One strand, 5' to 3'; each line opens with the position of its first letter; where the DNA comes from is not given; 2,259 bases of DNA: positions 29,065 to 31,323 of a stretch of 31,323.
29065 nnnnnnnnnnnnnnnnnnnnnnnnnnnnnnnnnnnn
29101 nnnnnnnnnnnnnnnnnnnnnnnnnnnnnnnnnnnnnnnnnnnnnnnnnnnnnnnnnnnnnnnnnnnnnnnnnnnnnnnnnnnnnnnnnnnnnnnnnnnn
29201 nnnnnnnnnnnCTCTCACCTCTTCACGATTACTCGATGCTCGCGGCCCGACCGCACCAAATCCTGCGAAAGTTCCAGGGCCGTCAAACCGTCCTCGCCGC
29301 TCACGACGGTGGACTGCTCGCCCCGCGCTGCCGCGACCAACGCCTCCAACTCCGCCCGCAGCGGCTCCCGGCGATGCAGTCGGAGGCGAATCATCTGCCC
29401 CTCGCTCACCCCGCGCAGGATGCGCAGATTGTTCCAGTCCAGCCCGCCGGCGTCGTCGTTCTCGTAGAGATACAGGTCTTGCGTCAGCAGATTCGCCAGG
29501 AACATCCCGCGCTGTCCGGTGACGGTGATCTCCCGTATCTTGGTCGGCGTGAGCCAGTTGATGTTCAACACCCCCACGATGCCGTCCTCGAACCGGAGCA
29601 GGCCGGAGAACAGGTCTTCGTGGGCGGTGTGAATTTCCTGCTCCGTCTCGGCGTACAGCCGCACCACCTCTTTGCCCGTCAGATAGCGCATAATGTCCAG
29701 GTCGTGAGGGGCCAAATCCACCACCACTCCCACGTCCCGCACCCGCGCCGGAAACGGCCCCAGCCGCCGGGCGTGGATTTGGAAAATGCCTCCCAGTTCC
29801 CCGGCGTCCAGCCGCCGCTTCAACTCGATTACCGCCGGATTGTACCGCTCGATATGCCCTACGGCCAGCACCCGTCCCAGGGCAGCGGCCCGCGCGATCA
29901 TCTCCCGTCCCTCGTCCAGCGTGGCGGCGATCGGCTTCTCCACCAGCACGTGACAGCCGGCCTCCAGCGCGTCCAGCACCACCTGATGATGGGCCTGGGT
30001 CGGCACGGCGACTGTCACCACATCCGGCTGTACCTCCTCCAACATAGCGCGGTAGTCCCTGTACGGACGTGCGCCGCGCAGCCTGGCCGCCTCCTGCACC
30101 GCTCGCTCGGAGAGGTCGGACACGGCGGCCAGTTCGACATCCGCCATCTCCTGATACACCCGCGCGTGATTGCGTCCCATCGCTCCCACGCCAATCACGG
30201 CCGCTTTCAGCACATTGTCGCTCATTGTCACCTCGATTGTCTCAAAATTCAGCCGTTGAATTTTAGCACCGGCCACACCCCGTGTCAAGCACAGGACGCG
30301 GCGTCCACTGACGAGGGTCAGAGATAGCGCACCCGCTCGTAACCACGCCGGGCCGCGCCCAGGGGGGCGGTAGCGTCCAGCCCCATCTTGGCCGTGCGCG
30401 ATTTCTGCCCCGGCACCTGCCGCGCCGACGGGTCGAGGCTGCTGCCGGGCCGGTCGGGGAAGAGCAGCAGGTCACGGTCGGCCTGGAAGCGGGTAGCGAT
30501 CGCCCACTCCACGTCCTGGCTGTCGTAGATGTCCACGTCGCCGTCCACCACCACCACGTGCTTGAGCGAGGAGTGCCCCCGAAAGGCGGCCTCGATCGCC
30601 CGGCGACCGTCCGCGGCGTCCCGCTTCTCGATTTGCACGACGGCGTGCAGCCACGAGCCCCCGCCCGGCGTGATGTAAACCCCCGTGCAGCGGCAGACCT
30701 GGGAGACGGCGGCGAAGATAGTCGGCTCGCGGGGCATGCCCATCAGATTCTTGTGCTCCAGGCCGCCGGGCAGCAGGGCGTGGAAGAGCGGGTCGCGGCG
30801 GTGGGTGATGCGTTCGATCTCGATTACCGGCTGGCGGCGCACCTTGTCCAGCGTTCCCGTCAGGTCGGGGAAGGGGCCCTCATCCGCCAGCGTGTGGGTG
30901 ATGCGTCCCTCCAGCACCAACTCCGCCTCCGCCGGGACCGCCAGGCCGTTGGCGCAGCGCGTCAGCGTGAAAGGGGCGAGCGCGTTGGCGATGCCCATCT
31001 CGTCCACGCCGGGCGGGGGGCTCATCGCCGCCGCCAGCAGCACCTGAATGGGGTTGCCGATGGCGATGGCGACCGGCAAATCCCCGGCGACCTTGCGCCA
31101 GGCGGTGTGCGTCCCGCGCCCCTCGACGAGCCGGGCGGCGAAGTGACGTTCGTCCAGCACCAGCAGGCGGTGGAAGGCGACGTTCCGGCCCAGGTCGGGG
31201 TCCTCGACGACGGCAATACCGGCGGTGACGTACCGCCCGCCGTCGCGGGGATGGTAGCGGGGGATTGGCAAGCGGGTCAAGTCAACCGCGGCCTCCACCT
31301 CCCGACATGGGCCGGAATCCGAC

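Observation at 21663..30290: The same promoter-operator module drives both the TA cluster and the nucleotide-sugar genes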

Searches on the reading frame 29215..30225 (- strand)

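Call 9: search_protein_families(library=pfam, proteins=[window:29215-30225:-])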
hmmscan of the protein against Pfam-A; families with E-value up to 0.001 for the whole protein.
window:29215-30225:- (336 aa): 5 families
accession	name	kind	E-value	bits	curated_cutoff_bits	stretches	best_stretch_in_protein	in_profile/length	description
PF01408.29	GFO_IDH_MocA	-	2.1e-30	106.3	24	1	7-124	2-120/120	Oxidoreductase family, NAD-binding Rossmann fold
PF22725.1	GFO_IDH_MocA_C3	-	2.3e-21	76.5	27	1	134-242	3-123/124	GFO/IDH/MocA C-terminal domain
PF02894.22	GFO_IDH_MocA_C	-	1.4e-16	61.4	22.9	1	136-331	1-214/218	Oxidoreductase family, C-terminal alpha/beta domain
PF03447.22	NAD_binding_3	-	1.2e-07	32.9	24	1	12-118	1-111/116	Homoserine dehydrogenase, NAD binding domain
PF03446.21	NAD_binding_2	-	0.00042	20.8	21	1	8-86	2-75/161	NAD binding domain of 6-phosphogluconate dehydrogenase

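Call 17: search_protein_families(library=ncbifam, proteins=[window:29215-30225:-], max_evalue=0.001)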
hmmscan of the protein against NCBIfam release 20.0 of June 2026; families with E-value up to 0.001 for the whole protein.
window:29215-30225:- (336 aa): 12 families
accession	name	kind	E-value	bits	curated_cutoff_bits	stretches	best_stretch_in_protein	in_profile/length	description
NF040723.1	UDP-GlcNAcDh_Arch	equivalog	4.3e-94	315.4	450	1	6-323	1-297/302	UDP-N-acetylglucosamine 3-dehydrogenase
TIGR04380.1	myo_inos_iolG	equivalog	4.4e-40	137.5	355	1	6-244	2-252/330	inositol 2-dehydrogenase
NF052679.1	InsChiInosDhIolG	equivalog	1e-23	84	540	1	6-205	3-207/343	bifunctional inositol 2-dehydrogenase/D-chiro-inositol 1-dehydrogenase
NF008607.0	PRK11579.1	subfamily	9.9e-21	74.1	330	1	1-244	1-249/346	oxidoreductase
NF052479.1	LevoglcsnDh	equivalog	9.2e-20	70.7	650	1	6-192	4-210/386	levoglucosan dehydrogenase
NF058561.1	BT_2158_fam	equivalog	1.2e-14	53.8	750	1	6-153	36-183/487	glycoside 3-dehydrogenase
NF041392.1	XylDh_Gfo6_Halo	equivalog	2.5e-11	43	350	1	3-154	14-170/350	D-xylose 1-dehydrogenase Gfo6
NF058563.1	BT_2159_fam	equivalog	5.7e-10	38.7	650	1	7-157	2-153/350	disaccharide 3-dehydrogenase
NF007574.0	PRK10206.1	equivalog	6.5e-10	38.6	352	1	7-243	4-246/345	oxidoreductase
NF009830.0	PRK13304.1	equivalog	6.4e-05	22.5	267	1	6-95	2-90/265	aspartate dehydrogenase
NF009825.0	PRK13302.1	equivalog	0.00027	20.5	253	1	4-116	5-115/271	aspartate dehydrogenase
NF003995.0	PRK05472.2-4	subfamily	0.00042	19.9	126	1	4-94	82-173/213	redox-sensing transcriptional repressor Rex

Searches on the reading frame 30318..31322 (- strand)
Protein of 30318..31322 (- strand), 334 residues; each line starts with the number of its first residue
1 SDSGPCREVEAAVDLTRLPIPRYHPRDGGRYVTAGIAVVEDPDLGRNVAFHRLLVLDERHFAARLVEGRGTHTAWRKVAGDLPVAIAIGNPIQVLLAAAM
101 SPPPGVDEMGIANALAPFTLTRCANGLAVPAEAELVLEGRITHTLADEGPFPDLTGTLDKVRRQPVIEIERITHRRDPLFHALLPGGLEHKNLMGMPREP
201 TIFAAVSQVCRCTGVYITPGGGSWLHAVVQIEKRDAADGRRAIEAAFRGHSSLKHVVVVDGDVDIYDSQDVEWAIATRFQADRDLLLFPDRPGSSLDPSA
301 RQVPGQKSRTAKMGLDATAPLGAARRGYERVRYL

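Call 9: search_protein_families(library=pfam, proteins=[window:30318-31322:-])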
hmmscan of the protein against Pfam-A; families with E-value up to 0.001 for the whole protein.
window:30318-31322:- (334 aa): 2 families
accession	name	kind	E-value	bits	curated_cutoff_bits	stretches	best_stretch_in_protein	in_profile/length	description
PF01977.22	UbiD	-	3e-57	193.6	23.3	1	3-187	7-205/206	3-octaprenyl-4-hydroxybenzoate carboxy-lyase Rift-related domain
PF20696.2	UbiD_C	-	4.3e-33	114.5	24.2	1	192-317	2-127/127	3-octaprenyl-4-hydroxybenzoate carboxy-lyase C-terminal domain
